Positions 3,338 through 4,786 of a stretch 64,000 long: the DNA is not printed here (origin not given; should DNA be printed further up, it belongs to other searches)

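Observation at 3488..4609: Orphan radical SAM enzyme with the auxiliary Cys-rich (twitch/SPASM-like) domain at the N-terminus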

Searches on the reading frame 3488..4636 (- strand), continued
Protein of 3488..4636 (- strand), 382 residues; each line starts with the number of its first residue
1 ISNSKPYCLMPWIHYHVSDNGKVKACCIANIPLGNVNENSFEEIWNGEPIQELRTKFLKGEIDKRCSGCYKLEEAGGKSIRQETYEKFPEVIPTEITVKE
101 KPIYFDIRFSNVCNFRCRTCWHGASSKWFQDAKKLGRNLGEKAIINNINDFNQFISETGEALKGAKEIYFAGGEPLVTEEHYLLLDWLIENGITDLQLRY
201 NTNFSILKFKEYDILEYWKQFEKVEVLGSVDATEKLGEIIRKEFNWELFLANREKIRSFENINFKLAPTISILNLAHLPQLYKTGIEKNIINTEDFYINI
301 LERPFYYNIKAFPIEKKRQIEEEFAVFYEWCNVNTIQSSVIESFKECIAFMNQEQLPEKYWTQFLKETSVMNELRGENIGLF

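Call 48: search_protein_families(library=pfam, proteins=[L081:4210-5637:+, L081:5717-6940:+, L081:6928-7863:+, L081:7860-9020:+, L081:8989-10119:+, L081:10121-11206:+, L081:11191-12453:-, L081:12419-13456:-, L081:13425-14504:-, L081:14501-15178:-], max_evalue=0.01)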
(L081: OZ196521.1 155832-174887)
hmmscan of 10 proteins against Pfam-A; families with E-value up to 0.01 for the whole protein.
L081:4210-5637:+ (475 aa): 0 families

L081:5717-6940:+ (407 aa): 1 family
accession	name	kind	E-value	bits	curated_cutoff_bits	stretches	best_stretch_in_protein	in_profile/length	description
PF04055.27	Radical_SAM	-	6.5e-11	43.1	29.5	1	121-292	3-156/166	Radical SAM superfamily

L081:6928-7863:+ (311 aa): 1 family
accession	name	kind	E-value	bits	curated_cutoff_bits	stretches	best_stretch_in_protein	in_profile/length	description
PF01501.26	Glyco_transf_8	-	8.2e-08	32.6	24.3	1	78-259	87-250/253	Glycosyl transferase family 8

L081:7860-9020:+ (386 aa): 2 families
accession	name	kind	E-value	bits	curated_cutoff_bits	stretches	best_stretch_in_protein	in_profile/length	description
PF04055.27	Radical_SAM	-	9.1e-11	42.6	29.5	1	113-293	3-165/166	Radical SAM superfamily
PF13353.11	Fer4_12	-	0.00063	20.5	22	1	112-208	10-82/137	4Fe-4S single cluster domain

L081:8989-10119:+ (376 aa): 1 family
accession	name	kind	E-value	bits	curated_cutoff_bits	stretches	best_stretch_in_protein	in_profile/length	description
PF04055.27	Radical_SAM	-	4.1e-12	47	29.5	1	104-247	1-142/166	Radical SAM superfamily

L081:10121-11206:+ (361 aa): 2 families
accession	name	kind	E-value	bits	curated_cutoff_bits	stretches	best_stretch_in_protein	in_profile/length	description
PF13439.12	Glyco_transf_4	-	0.00083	19.9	28.5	0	17-65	2-38/170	Glycosyltransferase Family 4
PF13579.12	Glyco_trans_4_4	-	0.0062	17.3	29.7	1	17-117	1-89/158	Glycosyl transferase 4-like domain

L081:11191-12453:- (420 aa): 3 families
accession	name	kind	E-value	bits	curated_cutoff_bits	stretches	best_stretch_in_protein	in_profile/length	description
PF04055.27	Radical_SAM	-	2.1e-05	25.2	29.5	1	142-302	1-149/166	Radical SAM superfamily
PF13353.11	Fer4_12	-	0.0013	19.5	22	1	142-233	9-80/137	4Fe-4S single cluster domain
PF13186.11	SPASM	-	0.0044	17.7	21.5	0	16-86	1-66/67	Iron-sulfur cluster-binding domain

L081:12419-13456:- (345 aa): 1 family
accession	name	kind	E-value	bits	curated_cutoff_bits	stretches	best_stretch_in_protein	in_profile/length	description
PF01501.26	Glyco_transf_8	-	2.5e-12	47.4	24.3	1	104-235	98-222/253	Glycosyl transferase family 8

L081:13425-14504:- (359 aa): 0 families

L081:14501-15178:- (225 aa): 0 families

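Call 51: find_encoding_contigs(protein=P0126, flank=8000, max_places=2)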
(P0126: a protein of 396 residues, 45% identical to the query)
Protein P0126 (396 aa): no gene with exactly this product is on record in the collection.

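Call 52: find_encoding_contigs(protein=P0188, flank=10000, max_places=2)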
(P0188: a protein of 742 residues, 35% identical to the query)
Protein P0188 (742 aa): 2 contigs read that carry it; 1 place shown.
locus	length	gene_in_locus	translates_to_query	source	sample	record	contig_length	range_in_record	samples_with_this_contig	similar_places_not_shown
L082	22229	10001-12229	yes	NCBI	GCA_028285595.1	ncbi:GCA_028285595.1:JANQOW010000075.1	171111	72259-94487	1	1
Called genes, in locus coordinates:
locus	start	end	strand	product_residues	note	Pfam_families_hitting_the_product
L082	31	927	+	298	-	PF00126:HTH_1, PF03466:LysR_substrate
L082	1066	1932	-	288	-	PF00126:HTH_1, PF03466:LysR_substrate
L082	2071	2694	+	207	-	PF01370:Epimerase, PF05368:NmrA, PF13460:NAD_binding_10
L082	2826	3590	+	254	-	PF03009:GDPD, PF13653:GDPD_2 (weak)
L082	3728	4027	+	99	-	-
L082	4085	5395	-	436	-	PF03739:LptF_LptG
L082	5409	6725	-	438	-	PF13439:Glyco_transf_4, PF13579:Glyco_trans_4_4, PF00534:Glycos_transf_1, PF13692:Glyco_trans_1_4, PF13524:Glyco_trans_1_2, PF20706:GT4-conflict (weak)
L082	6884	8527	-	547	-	PF00664:ABC_membrane, PF00005:ABC_tran, PF13555:AAA_29 (weak), PF02463:SMC_N (weak)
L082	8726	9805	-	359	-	PF14907:NTP_transf_5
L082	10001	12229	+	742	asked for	PF05050:Methyltransf_21, PF13186:SPASM, PF04055:Radical_SAM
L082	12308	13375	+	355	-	PF27840:ScmC (weak)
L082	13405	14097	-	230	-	PF00535:Glycos_transf_2, PF10111:Glyco_tranf_2_2, PF13641:Glyco_tranf_2_3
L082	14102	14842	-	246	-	PF00535:Glycos_transf_2, PF10111:Glyco_tranf_2_2, PF13641:Glyco_tranf_2_3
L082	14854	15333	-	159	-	PF05402:PqqD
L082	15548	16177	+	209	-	PF13489:Methyltransf_23, PF08241:Methyltransf_11, PF08242:Methyltransf_12 (weak), PF13649:Methyltransf_25, PF01209:Ubie_methyltran, PF13847:Methyltransf_31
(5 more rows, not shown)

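Call 53: find_encoding_contigs(protein=P0122, flank=8000, max_places=2)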
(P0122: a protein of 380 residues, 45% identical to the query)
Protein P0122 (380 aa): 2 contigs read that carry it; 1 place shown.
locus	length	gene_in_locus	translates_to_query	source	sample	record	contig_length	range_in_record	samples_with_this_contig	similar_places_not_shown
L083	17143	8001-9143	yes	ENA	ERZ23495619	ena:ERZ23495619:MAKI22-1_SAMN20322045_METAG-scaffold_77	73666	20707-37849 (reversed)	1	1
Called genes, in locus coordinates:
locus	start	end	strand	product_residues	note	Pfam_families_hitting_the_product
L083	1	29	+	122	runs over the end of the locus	-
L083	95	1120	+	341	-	PF13506:Glyco_transf_21, PF00535:Glycos_transf_2, PF13641:Glyco_tranf_2_3, PF13632:Glyco_trans_2_3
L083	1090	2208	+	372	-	PF12911:OppC_N (weak), PF00528:BPD_transp_1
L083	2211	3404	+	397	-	PF07228:SpoIIE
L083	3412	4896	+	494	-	PF00450:Peptidase_S10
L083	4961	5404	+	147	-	-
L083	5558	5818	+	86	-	PF18962:Por_Secre_tail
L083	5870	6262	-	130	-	PF11969:DcpS_C, PF01230:HIT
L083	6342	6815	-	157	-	PF03449:GreA_GreB_N, PF01272:GreA_GreB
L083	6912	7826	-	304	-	PF00389:2-Hacid_dh, PF02826:2-Hacid_dh_C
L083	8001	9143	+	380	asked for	PF13186:SPASM, PF04055:Radical_SAM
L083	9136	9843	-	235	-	PF00849:PseudoU_synth_2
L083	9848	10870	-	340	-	PF00512:HisKA, PF02518:HATPase_c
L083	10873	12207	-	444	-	PF00578:AhpC-TSA, PF08534:Redoxin, PF00085:Thioredoxin, PF13098:Thioredoxin_2 (weak), PF13905:Thioredoxin_8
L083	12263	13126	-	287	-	PF11306:DUF3108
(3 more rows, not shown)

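Call 54: find_encoding_contigs(protein=P0121, flank=8000, max_places=2)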
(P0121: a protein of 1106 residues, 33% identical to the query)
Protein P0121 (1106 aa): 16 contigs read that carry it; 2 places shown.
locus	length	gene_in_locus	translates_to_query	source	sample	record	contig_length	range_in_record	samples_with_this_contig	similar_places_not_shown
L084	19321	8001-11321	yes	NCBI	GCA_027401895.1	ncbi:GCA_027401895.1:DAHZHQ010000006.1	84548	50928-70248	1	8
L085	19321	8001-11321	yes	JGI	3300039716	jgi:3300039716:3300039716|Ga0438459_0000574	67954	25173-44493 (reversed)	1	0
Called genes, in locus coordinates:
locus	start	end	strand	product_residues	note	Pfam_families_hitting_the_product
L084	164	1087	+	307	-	PF00483:NTP_transferase, PF12804:NTP_transf_3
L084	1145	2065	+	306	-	PF04055:Radical_SAM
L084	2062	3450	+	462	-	PF02310:B12-binding (weak), PF04055:Radical_SAM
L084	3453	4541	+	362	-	PF04055:Radical_SAM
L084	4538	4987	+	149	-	-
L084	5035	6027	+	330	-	PF04055:Radical_SAM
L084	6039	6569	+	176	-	-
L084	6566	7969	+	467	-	PF04055:Radical_SAM, PF13186:SPASM (faint)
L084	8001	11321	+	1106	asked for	PF13186:SPASM, PF13353:Fer4_12 (faint), PF13424:TPR_12 (faint), PF14559:TPR_19 (faint), PF00515:TPR_1 (faint), PF13432:TPR_16 (weak), PF13186:SPASM, PF04055:Radical_SAM, +8 more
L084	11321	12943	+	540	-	PF02310:B12-binding (faint), PF04055:Radical_SAM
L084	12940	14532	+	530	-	PF13186:SPASM, PF04055:Radical_SAM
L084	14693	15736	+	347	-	PF04055:Radical_SAM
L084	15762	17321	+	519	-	PF13472:Lipase_GDSL_2 (faint)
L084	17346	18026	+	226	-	-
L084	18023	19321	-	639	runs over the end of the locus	PF13522:GATase_6, PF13537:GATase_7, PF00733:Asn_synthase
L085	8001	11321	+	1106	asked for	PF13186:SPASM, PF13353:Fer4_12 (faint), PF13424:TPR_12 (faint), PF14559:TPR_19 (faint), PF00515:TPR_1 (faint), PF13432:TPR_16 (weak), PF13186:SPASM, PF04055:Radical_SAM, +8 more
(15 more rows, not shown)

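Call 57: find_encoding_contigs(protein=P0001, flank=6000, max_places=3)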
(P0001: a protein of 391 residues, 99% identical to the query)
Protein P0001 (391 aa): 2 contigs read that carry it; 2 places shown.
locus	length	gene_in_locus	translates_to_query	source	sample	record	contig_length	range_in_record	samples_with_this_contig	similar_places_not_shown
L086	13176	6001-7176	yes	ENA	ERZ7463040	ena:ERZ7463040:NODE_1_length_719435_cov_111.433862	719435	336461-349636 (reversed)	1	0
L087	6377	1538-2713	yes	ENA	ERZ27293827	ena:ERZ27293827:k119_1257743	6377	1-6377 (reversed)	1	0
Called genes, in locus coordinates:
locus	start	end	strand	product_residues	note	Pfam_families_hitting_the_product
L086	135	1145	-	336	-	PF00578:AhpC-TSA, PF08534:Redoxin, PF00085:Thioredoxin, PF13098:Thioredoxin_2 (weak), PF13905:Thioredoxin_8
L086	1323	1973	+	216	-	PF01323:DSBA, PF13743:Thioredoxin_5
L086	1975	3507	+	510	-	PF00106:adh_short, PF13561:adh_short_C2 (weak)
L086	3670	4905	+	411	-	PF04851:ResIII, PF00270:DEAD, PF00271:Helicase_C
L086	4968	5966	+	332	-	PF18962:Por_Secre_tail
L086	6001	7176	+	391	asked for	PF13186:SPASM, PF04055:Radical_SAM (weak)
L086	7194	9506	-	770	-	PF01751:Toprim, PF01131:Topoisom_bac, PF13342:Toprim_Crpt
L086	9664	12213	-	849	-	PF02861:Clp_N, PF00004:AAA, PF17871:AAA_lid_9, PF00158:Sigma54_activat, PF00004:AAA, PF07724:AAA_2, PF07728:AAA_5, PF10431:ClpB_D2-small, +10 more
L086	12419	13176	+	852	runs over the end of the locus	PF00521:DNA_topoisoIV, PF03989:DNA_gyraseA_C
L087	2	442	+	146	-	?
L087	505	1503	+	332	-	PF18962:Por_Secre_tail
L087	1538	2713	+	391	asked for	PF13186:SPASM, PF04055:Radical_SAM (weak)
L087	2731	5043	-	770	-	PF01751:Toprim, PF01131:Topoisom_bac, PF13342:Toprim_Crpt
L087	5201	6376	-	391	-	?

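Call 60: find_encoding_contigs(protein=P0190, flank=8000, max_places=1)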
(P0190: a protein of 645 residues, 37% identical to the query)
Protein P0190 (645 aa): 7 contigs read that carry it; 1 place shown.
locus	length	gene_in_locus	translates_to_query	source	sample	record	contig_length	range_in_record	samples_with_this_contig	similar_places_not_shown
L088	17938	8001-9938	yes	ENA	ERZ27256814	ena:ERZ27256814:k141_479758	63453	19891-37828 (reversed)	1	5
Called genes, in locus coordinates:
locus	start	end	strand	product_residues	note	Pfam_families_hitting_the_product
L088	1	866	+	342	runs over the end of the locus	PF00535:Glycos_transf_2, PF13641:Glyco_tranf_2_3, PF13632:Glyco_trans_2_3 (weak)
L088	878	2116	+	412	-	PF13439:Glyco_transf_4, PF13579:Glyco_trans_4_4, PF00534:Glycos_transf_1, PF13692:Glyco_trans_1_4, PF13524:Glyco_trans_1_2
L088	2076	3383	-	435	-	PF00535:Glycos_transf_2, PF10111:Glyco_tranf_2_2 (faint), PF13641:Glyco_tranf_2_3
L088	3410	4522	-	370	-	PF04055:Radical_SAM, PF13186:SPASM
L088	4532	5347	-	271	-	PF00535:Glycos_transf_2, PF10111:Glyco_tranf_2_2 (weak), PF13641:Glyco_tranf_2_3, PF13712:Glyco_tranf_2_5 (faint)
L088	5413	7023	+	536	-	-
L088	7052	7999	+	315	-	PF07719:TPR_2 (faint), PF13424:TPR_12 (weak), PF13428:TPR_14 (faint), PF17874:TPR_MalT (weak)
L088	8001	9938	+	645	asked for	PF08238:Sel1 (weak), PF13186:SPASM, PF04055:Radical_SAM (weak)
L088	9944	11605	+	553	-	PF13472:Lipase_GDSL_2 (faint), PF07719:TPR_2 (faint), PF13428:TPR_14 (faint), PF13432:TPR_16 (faint), PF14559:TPR_19 (faint)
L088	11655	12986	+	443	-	PF02310:B12-binding, PF04055:Radical_SAM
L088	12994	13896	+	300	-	PF14559:TPR_19 (faint), PF07719:TPR_2 (faint), PF13174:TPR_6 (faint), PF13176:TPR_7 (faint), PF13181:TPR_8 (faint), PF13424:TPR_12 (faint), PF13428:TPR_14 (faint), PF13432:TPR_16 (weak), +1 more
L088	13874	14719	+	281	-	PF13181:TPR_8 (faint), PF13374:TPR_10 (faint), PF13176:TPR_7 (faint), PF17874:TPR_MalT (weak), PF00515:TPR_1 (faint), PF07719:TPR_2 (faint), PF13424:TPR_12, PF14559:TPR_19 (weak), +1 more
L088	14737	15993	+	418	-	PF00657:Lipase_GDSL (weak), PF13472:Lipase_GDSL_2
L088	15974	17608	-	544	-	-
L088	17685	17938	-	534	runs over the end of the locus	PF02310:B12-binding, PF04055:Radical_SAM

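Call 61: find_encoding_contigs(protein=P0160, flank=8000, max_places=1)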
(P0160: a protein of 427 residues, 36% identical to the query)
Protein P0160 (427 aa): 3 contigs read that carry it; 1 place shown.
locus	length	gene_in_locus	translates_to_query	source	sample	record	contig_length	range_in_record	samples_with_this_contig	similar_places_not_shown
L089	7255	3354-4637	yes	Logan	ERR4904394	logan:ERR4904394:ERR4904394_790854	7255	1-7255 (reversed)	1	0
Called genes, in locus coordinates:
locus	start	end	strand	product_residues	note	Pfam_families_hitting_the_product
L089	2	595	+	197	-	?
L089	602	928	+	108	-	-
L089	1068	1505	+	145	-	PF05402:PqqD (weak)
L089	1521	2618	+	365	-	PF27840:ScmC (weak)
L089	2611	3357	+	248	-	PF00535:Glycos_transf_2, PF10111:Glyco_tranf_2_2, PF13641:Glyco_tranf_2_3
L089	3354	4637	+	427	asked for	PF13186:SPASM, PF04055:Radical_SAM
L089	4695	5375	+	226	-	PF00535:Glycos_transf_2, PF10111:Glyco_tranf_2_2, PF13641:Glyco_tranf_2_3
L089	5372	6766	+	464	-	PF14907:NTP_transf_5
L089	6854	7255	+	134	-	?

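Call 62: find_encoding_contigs(protein=P0215, flank=8000, max_places=1)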
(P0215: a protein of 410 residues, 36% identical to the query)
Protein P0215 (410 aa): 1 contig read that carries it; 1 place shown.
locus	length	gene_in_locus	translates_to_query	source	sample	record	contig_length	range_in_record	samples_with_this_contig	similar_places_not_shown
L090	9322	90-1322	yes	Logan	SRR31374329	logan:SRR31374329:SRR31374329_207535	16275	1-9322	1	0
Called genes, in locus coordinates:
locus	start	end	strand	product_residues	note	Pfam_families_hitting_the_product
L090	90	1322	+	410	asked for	PF13186:SPASM, PF04055:Radical_SAM (faint)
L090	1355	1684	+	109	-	-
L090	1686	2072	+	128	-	-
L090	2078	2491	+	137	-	PF01981:PTH2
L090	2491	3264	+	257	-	-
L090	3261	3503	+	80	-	-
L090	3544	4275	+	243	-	-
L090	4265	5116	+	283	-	-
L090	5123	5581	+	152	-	-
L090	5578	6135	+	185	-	PF13328:HD_4, PF01966:HD (weak)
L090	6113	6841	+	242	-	PF14243:R2K_3, PF18299:R2K_2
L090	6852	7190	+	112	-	-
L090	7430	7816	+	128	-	-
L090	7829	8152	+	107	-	-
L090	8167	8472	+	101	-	-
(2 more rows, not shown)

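Call 67: search_protein_families(library=phrogs, proteins=[window:3488-4636:-], max_evalue=0.001)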
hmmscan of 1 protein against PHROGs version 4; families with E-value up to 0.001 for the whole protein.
window:3488-4636:- (382 aa): 1 family
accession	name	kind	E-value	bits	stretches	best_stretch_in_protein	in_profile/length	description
phrog_14086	-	other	6.5e-15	56.4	1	5-258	2-231/353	radical SAM domain-containing protein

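Call 68: search_protein_families(library=padloc, proteins=[window:3488-4636:-], max_evalue=0.001)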
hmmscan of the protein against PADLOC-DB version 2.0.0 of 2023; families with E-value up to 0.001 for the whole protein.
window:3488-4636:- (382 aa): 2 families
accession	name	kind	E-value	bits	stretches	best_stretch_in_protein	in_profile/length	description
PDLC02903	pVip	-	5.5e-08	30.6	1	109-208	6-82/257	Viperins not associated with kinases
PDLC02904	pVip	-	1.2e-05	23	1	108-194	8-78/262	Viperins associated with kinases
